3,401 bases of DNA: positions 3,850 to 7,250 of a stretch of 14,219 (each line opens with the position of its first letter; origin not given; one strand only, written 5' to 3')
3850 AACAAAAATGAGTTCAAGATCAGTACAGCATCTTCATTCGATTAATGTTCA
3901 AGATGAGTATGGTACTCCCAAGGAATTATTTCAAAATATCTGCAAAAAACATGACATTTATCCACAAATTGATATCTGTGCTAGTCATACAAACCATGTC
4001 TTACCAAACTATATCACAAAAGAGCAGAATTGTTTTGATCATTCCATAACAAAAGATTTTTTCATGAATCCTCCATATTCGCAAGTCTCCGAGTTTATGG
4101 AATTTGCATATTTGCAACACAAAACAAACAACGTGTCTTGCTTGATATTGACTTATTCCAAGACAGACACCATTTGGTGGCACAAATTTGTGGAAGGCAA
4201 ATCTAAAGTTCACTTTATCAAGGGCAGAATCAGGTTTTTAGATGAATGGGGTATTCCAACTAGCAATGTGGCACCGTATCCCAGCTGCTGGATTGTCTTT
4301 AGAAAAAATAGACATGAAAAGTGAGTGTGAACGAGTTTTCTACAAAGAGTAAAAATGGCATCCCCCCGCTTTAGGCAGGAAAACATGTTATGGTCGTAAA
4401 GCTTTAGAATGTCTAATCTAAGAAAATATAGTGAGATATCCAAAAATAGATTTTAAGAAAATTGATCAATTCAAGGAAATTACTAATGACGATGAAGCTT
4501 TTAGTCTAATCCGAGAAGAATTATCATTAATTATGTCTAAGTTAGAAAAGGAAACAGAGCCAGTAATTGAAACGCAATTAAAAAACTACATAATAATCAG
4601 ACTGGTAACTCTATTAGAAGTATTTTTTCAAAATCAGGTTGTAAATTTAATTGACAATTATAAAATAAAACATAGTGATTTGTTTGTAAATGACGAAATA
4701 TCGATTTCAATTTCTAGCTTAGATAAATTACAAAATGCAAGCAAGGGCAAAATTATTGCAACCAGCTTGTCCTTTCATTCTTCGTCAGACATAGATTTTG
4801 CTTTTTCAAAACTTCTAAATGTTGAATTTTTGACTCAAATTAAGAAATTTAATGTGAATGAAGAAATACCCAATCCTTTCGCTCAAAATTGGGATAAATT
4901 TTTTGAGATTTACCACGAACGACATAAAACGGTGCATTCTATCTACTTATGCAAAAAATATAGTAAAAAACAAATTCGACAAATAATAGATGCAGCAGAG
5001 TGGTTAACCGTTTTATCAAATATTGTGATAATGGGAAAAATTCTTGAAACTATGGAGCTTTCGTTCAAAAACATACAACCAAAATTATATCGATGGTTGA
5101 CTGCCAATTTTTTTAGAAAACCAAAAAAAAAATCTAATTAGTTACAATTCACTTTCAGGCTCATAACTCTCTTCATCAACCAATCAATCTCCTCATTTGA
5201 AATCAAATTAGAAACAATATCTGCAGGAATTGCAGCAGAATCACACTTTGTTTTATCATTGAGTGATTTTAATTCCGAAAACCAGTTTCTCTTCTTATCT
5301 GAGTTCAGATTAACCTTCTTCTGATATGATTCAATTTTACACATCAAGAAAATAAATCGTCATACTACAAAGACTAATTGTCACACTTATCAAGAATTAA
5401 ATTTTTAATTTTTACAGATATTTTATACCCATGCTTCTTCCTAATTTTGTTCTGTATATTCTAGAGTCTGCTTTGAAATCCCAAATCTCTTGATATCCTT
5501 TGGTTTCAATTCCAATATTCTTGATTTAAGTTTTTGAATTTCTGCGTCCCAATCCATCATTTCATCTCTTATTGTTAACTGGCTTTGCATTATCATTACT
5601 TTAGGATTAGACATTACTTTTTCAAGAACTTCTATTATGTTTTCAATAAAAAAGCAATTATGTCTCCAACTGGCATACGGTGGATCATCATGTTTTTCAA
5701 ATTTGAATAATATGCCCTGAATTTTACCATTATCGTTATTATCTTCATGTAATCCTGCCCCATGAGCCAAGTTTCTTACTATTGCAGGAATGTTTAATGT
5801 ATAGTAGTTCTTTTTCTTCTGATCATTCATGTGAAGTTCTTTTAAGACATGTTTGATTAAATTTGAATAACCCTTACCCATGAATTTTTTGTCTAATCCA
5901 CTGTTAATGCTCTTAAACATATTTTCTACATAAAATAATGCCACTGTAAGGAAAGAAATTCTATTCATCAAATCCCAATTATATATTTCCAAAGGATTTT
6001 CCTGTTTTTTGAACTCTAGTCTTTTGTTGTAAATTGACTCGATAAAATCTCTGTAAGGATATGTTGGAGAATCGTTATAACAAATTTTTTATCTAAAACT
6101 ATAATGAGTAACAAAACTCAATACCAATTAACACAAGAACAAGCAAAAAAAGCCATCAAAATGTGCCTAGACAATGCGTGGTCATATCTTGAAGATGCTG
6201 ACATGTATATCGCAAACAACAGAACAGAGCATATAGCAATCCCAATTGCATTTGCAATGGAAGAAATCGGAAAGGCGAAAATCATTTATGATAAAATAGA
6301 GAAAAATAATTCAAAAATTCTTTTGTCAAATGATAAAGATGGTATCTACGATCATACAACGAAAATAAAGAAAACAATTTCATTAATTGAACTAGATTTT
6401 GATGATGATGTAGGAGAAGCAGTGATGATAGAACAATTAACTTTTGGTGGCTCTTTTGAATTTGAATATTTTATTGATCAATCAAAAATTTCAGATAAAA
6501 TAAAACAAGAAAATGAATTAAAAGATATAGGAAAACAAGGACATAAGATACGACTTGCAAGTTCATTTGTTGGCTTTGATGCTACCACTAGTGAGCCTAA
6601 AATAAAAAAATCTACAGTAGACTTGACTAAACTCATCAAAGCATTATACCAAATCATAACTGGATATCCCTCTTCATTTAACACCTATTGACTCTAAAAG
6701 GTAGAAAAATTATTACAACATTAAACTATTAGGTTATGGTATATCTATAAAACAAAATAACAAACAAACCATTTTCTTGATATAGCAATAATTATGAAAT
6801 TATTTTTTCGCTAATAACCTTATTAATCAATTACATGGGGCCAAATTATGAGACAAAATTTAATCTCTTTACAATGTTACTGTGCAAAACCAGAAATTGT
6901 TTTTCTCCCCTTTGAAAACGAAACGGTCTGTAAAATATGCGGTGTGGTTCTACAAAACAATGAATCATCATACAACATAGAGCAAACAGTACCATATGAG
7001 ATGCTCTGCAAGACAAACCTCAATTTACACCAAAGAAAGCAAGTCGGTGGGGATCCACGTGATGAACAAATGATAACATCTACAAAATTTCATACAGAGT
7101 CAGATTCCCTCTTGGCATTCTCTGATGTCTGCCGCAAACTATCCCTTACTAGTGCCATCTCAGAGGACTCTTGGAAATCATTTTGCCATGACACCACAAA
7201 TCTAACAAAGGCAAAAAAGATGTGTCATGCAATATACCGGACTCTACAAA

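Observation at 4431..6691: AT-rich four-gene islet enriched in HEPN-type signatures: candidate defence or toxin cluster carried by the element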

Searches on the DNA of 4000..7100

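Call 74: search_rna_families(source=window, start=4000, end=7100, threshold=evalue, max_evalue=1)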
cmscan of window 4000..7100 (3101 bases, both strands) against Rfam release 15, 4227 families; matches with E-value up to 1: 1.
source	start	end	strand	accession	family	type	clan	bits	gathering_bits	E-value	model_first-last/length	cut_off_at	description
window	6418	6452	+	RF01425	snoR121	Gene; snRNA; snoRNA; CD-box;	-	22.7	50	0.34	1-88/88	no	small nucleolar RNA snoR121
